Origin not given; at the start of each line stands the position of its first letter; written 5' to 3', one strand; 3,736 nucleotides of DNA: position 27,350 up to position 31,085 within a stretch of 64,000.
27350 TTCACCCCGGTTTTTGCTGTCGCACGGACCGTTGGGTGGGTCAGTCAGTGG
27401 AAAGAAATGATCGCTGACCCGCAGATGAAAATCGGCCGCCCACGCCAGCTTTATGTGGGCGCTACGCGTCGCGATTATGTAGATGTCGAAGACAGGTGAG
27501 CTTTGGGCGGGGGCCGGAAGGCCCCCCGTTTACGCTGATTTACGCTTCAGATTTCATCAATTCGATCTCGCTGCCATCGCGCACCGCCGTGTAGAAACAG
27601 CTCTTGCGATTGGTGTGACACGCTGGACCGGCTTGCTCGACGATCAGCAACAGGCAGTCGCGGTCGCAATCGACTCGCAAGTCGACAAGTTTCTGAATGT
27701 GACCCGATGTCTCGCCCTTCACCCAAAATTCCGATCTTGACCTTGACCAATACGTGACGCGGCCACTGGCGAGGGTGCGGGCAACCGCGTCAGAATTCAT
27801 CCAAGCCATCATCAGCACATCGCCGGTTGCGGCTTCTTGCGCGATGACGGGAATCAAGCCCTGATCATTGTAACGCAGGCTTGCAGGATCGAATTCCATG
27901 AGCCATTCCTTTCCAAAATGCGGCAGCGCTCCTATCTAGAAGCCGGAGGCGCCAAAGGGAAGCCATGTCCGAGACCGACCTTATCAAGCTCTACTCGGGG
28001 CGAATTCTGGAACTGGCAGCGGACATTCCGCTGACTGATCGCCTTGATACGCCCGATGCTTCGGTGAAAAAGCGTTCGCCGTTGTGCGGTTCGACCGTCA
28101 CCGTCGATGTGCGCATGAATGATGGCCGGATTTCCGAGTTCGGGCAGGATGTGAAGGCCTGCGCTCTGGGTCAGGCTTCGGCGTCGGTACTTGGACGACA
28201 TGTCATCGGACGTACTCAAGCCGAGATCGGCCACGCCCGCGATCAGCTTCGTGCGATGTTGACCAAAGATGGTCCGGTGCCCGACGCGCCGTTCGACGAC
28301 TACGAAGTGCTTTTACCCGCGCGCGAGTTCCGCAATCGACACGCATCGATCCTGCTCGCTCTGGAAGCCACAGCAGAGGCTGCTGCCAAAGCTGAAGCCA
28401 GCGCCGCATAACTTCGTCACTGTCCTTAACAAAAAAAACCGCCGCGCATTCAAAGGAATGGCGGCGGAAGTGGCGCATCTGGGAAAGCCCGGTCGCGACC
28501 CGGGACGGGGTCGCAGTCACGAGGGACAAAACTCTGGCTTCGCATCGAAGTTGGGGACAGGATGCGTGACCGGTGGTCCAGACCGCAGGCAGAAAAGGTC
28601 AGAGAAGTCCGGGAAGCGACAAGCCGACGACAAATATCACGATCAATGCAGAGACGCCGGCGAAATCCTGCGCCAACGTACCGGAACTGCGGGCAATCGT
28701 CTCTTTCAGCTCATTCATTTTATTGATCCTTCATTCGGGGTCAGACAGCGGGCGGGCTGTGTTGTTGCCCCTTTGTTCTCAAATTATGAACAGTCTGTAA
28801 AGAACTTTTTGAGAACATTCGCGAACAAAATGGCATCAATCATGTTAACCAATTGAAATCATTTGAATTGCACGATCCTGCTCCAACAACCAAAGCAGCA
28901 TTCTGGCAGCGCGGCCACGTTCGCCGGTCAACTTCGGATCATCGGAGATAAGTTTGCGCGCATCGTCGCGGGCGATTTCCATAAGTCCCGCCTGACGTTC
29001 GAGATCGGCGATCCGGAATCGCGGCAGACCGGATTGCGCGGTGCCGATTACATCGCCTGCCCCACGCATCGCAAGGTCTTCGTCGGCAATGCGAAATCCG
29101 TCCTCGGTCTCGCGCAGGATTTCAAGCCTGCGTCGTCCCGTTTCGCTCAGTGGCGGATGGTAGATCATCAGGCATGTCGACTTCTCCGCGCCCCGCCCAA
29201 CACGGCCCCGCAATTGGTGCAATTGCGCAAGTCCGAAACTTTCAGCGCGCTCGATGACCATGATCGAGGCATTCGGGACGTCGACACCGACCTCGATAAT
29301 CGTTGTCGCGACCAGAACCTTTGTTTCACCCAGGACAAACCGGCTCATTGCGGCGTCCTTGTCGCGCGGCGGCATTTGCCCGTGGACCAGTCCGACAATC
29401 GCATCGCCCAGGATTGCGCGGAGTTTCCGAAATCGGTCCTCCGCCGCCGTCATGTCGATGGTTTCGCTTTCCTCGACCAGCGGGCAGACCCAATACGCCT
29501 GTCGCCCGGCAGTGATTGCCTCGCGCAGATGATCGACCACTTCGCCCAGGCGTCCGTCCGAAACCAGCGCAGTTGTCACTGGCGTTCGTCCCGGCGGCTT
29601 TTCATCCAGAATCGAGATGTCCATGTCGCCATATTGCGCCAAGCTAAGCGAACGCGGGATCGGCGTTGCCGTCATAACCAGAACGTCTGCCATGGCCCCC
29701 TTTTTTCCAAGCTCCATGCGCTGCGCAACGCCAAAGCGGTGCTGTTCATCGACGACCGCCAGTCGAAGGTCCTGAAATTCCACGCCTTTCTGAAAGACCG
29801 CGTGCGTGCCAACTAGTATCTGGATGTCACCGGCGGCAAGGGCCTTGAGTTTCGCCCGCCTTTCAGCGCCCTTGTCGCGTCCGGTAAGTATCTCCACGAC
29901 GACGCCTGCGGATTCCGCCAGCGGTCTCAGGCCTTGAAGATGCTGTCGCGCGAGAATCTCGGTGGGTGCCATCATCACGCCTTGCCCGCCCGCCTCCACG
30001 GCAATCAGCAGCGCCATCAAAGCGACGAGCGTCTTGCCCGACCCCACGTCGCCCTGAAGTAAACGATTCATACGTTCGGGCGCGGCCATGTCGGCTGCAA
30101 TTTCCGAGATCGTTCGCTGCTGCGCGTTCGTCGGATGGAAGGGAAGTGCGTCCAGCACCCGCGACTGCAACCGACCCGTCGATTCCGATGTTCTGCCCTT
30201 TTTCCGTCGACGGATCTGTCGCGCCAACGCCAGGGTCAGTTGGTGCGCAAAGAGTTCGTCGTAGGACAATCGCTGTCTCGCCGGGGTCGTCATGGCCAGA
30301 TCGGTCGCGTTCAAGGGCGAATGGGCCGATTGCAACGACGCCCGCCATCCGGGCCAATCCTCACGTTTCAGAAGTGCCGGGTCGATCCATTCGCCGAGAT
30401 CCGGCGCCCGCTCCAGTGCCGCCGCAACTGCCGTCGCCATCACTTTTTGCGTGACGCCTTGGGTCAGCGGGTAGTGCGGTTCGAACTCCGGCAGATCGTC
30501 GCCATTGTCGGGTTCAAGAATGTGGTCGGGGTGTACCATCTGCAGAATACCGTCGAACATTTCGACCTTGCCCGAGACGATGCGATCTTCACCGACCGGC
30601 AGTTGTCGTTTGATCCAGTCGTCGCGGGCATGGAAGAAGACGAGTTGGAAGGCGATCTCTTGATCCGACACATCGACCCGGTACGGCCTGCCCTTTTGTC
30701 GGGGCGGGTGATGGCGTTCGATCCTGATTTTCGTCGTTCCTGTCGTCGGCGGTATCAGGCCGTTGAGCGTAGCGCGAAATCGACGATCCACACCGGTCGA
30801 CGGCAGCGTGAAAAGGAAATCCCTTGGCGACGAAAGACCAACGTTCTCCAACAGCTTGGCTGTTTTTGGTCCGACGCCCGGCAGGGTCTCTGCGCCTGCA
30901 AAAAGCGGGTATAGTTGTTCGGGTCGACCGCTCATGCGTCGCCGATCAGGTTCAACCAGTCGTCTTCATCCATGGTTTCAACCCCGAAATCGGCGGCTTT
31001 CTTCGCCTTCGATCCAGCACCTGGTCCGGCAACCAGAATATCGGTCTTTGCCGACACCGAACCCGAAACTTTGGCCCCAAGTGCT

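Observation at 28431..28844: SOS-box-controlled small membrane peptide candidate (SidA/TisB-like) downstream of recG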

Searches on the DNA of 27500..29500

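Call 6: search_rna_families(source=window, start=27500, end=29500, threshold=evalue, max_evalue=1, show_alignments=3)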
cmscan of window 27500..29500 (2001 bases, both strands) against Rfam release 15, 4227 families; matches with E-value up to 1: 0.
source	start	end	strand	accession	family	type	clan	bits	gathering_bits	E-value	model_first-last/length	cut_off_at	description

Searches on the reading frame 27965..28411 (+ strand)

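Call 7: search_protein_families(library=ncbifam, proteins=[window:27965-28411:+], max_evalue=1)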
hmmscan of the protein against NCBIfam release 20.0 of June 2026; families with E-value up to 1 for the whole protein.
window:27965-28411:+ (148 aa): 2 families
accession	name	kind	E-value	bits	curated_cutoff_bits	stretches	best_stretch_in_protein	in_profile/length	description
TIGR01994.1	SUF_scaf_2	equivalog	3.4e-15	56.2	92.5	1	8-138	3-134/137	Fe-S cluster assembly sulfur transfer protein SufU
TIGR03419.1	NifU_clost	equivalog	0.12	12.8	187.9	1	27-87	18-78/121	Fe-S cluster assembly scaffold protein NifU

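Call 8: search_protein_families(library=pfam, proteins=[window:27965-28411:+], max_evalue=1)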
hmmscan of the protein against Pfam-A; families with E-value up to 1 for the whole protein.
window:27965-28411:+ (148 aa): 1 family
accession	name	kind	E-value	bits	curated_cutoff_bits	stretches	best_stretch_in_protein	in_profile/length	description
PF01592.21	NifU_N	-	0.00019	22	22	1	28-86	20-81/127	NifU-like N terminal domain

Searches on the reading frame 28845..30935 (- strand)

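Call 7: search_protein_families(library=ncbifam, proteins=[window:28845-30935:-], max_evalue=1)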
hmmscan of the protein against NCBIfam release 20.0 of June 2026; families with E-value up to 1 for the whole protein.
window:28845-30935:- (696 aa): 47 families (the best 25 are shown)
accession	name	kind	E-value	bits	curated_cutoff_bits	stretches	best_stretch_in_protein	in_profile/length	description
NF008164.0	PRK10917.1-2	equivalog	0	1096.2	785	1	2-696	2-704/704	ATP-dependent DNA helicase RecG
NF008168.0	PRK10917.2-2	equivalog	1.1e-227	758.2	718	1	15-677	113-777/795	ATP-dependent DNA helicase RecG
NF008165.0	PRK10917.1-3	equivalog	6.8e-220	732.1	711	1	16-675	11-672/692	ATP-dependent DNA helicase RecG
NF008163.0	PRK10917.1-1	equivalog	1.9e-206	687.5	796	1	16-670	12-675/692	ATP-dependent DNA helicase RecG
TIGR00643.1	recG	equivalog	1.4e-194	648.3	659.4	1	36-659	5-629/629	ATP-dependent DNA helicase RecG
NF008166.0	PRK10917.1-4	equivalog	4.2e-192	639.9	864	1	24-670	22-688/705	ATP-dependent DNA helicase RecG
NF008170.0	PRK10917.2-4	equivalog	2.6e-182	607.8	975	1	16-671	134-804/826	ATP-dependent DNA helicase RecG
NF008167.0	PRK10917.2-1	equivalog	5.7e-146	487.6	995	1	21-689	12-738/744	ATP-dependent DNA helicase RecG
TIGR00580.2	mfd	equivalog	1.3e-108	364.6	800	1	242-636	408-798/907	transcription-repair coupling factor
NF008169.0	PRK10917.2-3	equivalog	9.2e-85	285.4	555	1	24-661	6-605/610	ATP-dependent DNA helicase RecG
NF007966.0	PRK10689.1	equivalog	1.3e-77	261.5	1329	1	260-636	593-965/1148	transcription-repair coupling factor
NF010337.0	PRK13766.1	equivalog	3.7e-12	45.2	610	2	290-400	32-143/781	Hef nuclease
NF004070.0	PRK05580.2-2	equivalog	2.3e-10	39.2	921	1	269-401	198-325/729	primosomal protein N'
TIGR00595.1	priA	equivalog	7.1e-10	38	230.35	1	292-402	1-106/509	replication restart helicase PriA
NF008744.0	PRK11776.1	equivalog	4.1e-09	35.5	524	1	293-594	46-348/460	ATP-dependent RNA helicase DbpA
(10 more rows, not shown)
